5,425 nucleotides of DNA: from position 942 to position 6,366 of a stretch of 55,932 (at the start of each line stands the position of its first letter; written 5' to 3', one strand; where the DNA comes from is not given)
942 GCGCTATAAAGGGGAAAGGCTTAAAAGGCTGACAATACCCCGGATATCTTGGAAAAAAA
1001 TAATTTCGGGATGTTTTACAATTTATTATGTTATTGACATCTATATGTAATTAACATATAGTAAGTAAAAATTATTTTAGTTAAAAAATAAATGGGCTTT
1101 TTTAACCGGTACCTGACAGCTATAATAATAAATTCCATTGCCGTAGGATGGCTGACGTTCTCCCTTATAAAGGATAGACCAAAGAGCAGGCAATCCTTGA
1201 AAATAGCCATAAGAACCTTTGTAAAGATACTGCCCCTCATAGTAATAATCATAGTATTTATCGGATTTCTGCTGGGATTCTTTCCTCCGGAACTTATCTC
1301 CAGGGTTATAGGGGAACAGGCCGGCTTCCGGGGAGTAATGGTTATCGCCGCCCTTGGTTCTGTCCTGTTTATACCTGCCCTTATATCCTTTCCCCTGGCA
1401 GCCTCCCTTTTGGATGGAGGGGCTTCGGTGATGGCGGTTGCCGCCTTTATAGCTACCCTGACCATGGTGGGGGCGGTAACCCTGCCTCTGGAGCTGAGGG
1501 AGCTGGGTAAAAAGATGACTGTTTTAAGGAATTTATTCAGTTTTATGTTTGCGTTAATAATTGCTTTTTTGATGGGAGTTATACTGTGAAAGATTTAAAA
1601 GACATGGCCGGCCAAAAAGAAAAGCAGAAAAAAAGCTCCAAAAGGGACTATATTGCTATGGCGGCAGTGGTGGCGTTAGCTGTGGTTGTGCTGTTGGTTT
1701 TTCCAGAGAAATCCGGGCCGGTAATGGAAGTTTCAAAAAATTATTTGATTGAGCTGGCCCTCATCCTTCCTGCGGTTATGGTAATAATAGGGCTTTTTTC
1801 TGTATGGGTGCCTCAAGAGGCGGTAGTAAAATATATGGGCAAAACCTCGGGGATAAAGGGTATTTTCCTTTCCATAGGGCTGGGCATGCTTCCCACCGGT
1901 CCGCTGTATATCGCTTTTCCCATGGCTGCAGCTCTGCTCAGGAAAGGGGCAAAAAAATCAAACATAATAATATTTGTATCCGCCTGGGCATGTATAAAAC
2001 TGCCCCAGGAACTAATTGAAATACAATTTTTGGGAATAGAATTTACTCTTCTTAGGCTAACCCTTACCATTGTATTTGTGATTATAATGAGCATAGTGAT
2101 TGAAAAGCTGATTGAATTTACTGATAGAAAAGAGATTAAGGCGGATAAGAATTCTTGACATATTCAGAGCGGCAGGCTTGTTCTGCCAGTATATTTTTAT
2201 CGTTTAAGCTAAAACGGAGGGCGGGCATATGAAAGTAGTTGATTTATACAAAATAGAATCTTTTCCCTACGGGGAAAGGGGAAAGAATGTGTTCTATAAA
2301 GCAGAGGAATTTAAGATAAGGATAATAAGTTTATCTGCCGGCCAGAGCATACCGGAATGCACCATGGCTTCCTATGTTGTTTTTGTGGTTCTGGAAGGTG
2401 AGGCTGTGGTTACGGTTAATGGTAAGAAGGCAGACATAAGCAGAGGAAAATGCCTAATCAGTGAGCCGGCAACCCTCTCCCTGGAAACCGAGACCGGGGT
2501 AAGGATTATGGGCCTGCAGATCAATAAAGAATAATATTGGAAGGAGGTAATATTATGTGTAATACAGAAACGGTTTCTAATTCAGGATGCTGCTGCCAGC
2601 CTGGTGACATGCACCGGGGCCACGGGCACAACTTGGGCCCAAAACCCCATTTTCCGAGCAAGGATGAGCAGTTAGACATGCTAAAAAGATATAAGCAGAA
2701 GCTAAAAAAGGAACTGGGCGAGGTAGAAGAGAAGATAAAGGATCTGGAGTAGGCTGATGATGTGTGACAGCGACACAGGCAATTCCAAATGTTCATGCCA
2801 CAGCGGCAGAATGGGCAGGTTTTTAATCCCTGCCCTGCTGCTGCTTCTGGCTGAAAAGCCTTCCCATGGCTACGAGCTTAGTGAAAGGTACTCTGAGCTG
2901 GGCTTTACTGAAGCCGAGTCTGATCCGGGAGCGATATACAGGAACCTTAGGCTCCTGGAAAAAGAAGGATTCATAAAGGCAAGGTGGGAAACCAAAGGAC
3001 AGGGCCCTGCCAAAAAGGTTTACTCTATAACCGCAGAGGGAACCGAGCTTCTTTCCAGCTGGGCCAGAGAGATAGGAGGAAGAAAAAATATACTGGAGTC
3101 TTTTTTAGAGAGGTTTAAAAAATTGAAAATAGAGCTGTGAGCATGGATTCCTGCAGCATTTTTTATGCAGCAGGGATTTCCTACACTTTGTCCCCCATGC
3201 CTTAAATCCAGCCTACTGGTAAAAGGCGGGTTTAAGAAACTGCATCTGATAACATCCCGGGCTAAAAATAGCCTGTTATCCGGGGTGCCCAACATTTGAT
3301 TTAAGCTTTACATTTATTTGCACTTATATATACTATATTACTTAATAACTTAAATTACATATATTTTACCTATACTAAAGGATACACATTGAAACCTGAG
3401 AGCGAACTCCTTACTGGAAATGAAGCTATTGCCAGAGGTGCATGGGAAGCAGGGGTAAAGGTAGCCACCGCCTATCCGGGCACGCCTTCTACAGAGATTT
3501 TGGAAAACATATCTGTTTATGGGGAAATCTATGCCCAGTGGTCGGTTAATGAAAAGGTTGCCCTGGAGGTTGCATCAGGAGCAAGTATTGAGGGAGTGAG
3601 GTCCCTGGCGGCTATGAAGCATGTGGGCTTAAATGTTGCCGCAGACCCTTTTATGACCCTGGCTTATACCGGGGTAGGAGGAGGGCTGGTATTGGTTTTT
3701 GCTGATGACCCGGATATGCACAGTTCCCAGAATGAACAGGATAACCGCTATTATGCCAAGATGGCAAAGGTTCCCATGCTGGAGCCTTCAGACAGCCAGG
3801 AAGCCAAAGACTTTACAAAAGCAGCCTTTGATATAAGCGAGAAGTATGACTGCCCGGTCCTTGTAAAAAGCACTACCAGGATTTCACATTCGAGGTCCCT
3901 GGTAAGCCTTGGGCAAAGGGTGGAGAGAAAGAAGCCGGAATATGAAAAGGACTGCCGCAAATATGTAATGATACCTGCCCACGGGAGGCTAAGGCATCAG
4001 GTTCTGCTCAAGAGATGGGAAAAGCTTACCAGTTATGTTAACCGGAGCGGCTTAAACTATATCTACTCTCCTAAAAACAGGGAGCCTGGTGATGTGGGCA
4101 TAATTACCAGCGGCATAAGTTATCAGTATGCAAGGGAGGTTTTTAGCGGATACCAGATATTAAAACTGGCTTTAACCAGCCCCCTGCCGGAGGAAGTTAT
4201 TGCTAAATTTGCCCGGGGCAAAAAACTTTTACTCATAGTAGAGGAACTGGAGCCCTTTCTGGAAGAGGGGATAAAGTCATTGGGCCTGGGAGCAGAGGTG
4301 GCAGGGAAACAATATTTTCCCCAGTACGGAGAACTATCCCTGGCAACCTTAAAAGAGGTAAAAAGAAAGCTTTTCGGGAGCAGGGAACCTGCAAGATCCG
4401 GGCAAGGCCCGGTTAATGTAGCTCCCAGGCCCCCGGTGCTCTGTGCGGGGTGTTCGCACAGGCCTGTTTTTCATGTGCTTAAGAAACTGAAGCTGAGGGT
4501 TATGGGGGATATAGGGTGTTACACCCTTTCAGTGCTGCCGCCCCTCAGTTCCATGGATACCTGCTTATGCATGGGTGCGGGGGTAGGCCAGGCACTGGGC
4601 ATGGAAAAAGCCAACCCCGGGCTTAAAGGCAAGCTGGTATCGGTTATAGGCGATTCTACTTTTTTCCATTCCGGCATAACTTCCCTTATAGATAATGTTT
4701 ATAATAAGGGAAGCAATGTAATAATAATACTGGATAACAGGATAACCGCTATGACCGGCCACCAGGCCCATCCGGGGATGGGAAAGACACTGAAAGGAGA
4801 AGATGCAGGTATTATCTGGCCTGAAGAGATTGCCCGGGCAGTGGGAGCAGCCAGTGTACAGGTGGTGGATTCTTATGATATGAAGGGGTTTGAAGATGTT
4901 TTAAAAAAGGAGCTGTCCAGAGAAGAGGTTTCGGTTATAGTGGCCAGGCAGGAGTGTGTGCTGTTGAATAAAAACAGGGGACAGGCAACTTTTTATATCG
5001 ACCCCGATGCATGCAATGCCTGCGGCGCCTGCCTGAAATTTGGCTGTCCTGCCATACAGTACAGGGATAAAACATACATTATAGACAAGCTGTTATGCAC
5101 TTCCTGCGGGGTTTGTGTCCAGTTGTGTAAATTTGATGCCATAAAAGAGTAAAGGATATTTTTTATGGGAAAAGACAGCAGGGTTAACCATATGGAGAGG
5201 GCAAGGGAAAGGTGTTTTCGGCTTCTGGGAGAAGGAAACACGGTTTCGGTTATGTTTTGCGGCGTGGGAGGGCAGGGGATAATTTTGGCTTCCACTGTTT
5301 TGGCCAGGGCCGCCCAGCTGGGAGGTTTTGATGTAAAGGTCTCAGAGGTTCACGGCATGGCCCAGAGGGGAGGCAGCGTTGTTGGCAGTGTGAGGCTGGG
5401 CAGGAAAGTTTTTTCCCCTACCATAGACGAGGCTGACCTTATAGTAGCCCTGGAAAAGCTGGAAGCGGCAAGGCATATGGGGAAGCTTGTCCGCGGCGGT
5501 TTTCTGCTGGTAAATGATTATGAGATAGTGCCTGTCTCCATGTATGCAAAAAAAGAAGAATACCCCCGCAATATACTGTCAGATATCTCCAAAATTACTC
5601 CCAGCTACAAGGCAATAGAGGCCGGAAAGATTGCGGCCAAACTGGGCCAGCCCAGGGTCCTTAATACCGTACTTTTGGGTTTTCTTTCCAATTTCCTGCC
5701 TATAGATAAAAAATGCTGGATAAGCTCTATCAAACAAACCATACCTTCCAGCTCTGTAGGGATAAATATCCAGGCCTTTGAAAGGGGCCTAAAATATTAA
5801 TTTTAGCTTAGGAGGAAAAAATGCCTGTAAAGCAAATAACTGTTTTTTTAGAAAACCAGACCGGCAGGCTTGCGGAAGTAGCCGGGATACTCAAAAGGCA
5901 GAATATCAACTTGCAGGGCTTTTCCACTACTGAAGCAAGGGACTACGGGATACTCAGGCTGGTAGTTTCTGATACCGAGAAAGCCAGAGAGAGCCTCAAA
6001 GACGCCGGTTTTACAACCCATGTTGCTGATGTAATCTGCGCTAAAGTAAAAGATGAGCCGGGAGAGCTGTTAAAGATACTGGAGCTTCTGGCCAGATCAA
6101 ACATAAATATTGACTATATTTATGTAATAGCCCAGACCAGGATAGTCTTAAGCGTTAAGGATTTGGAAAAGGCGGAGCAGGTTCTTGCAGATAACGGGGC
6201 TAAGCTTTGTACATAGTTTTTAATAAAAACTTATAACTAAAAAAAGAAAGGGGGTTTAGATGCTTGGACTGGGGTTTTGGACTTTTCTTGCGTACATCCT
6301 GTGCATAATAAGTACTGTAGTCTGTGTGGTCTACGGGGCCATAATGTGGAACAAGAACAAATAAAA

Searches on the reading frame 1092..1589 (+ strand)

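Call 59: search_protein_families(library=pfam, proteins=[window:1092-1589:+], max_evalue=0.001)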
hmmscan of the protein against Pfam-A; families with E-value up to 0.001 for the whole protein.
window:1092-1589:+ (165 aa): 1 family
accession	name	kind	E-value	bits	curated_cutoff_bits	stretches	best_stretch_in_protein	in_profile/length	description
PF03773.19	ArsP_1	-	5.8e-08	32.7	32.3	1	35-164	5-134/294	Predicted permease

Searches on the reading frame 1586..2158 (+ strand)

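Call 59: search_protein_families(library=pfam, proteins=[window:1586-2158:+], max_evalue=0.001)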
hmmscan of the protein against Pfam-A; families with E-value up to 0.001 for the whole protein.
window:1586-2158:+ (190 aa): 1 family
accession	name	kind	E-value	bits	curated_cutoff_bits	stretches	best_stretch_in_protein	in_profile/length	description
PF03773.19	ArsP_1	-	2e-10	40.7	32.3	1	53-183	12-142/294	Predicted permease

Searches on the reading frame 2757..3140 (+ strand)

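Call 59: search_protein_families(library=pfam, proteins=[window:2757-3140:+], max_evalue=0.001)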
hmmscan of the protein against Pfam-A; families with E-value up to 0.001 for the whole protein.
window:2757-3140:+ (127 aa): 2 families
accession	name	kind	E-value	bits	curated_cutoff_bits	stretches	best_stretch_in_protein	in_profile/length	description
PF03551.20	PadR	-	1.4e-18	67.1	27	1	27-99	1-73/75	Transcriptional regulator PadR-like family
PF13601.12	HTH_34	-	0.00042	20.8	27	1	58-100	29-70/80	Winged helix DNA-binding domain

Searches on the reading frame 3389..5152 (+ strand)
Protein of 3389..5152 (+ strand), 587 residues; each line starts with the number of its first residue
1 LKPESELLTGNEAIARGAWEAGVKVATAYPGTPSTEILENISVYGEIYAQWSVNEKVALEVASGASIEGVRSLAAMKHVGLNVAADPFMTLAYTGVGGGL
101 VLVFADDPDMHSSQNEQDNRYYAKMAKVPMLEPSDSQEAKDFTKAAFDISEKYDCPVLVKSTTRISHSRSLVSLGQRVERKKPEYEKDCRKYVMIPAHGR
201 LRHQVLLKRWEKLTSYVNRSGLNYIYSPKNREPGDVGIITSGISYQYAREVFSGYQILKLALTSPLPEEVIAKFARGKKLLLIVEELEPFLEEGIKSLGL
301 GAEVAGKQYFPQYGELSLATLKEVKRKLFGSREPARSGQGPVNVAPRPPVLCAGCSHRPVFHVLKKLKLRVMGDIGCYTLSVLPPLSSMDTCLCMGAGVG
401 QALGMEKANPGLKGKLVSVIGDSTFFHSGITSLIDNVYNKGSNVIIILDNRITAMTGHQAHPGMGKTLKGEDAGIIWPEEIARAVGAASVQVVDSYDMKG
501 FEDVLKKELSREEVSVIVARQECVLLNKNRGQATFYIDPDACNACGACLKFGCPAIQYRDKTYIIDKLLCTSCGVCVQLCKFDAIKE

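Call 59: search_protein_families(library=pfam, proteins=[window:3389-5152:+], max_evalue=0.001)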
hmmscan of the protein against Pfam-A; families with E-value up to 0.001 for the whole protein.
window:3389-5152:+ (587 aa): 7 families
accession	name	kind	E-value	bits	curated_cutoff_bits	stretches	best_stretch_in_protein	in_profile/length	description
PF02775.26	TPP_enzyme_C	-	4.5e-22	78.9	21.9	1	374-518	1-150/151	Thiamine pyrophosphate enzyme, C-terminal TPP binding domain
PF01855.24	POR_N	-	1.3e-13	51.7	27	1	17-192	2-188/231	Pyruvate flavodoxin/ferredoxin oxidoreductase, thiamine diP-bdg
PF00037.32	Fer4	-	7.2e-10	38.7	21.1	1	563-586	1-24/24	4Fe-4S binding domain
PF13237.11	Fer4_10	-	6.3e-06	26.5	25.5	1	536-580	3-52/53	4Fe-4S dicluster domain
PF12838.12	Fer4_7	-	3.1e-05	24.8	27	0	542-584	2-52/52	4Fe-4S dicluster domain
PF12837.12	Fer4_6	-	0.00016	21.9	25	0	535-555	2-21/24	4Fe-4S binding domain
PF12797.12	Fer4_2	-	0.00028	21.1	24.5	0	535-555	3-22/22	4Fe-4S binding domain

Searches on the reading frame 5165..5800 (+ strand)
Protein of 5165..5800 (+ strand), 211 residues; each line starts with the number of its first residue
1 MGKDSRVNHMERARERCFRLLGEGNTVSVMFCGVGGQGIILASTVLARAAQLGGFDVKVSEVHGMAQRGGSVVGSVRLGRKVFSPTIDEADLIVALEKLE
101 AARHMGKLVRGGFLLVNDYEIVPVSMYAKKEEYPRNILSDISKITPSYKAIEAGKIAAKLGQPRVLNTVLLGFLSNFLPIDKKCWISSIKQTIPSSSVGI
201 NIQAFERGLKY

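Call 59: search_protein_families(library=pfam, proteins=[window:5165-5800:+], max_evalue=0.001)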
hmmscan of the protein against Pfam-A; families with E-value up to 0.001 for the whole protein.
window:5165-5800:+ (211 aa): 1 family
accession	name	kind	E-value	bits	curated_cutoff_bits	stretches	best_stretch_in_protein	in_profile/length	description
PF01558.24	POR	-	1.4e-35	123.5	27.4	1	35-209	1-172/173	Pyruvate ferredoxin/flavodoxin oxidoreductase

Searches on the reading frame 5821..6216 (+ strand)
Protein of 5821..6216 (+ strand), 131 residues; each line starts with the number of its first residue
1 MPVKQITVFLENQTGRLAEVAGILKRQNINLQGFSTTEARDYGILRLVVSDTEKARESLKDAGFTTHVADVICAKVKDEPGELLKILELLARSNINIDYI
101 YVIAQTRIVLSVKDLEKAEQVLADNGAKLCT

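Call 59: search_protein_families(library=pfam, proteins=[window:5821-6216:+], max_evalue=0.001)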
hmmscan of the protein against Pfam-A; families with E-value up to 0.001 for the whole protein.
window:5821-6216:+ (131 aa): 6 families
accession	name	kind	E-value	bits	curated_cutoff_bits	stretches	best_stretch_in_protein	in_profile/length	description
PF19571.5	ACT_8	-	6.6e-20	71.8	23.5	1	1-123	1-126/141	ACT domain pair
PF01842.31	ACT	-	1.3e-15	57.3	27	2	5-56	2-55/66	ACT domain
PF22629.2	ACT_AHAS_ss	-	5.7e-15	55.7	27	2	76-123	5-57/67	AHAS small subunit-like ACT domain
PF13840.12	ACT_7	-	2.8e-08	33.9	27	0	78-123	19-64/65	ACT domain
PF13291.12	ACT_4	-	2.5e-06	28.5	27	0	5-48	8-55/80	ACT domain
PF22468.2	ACT_9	-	9.8e-05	22.5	27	0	73-122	5-57/61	ACT domain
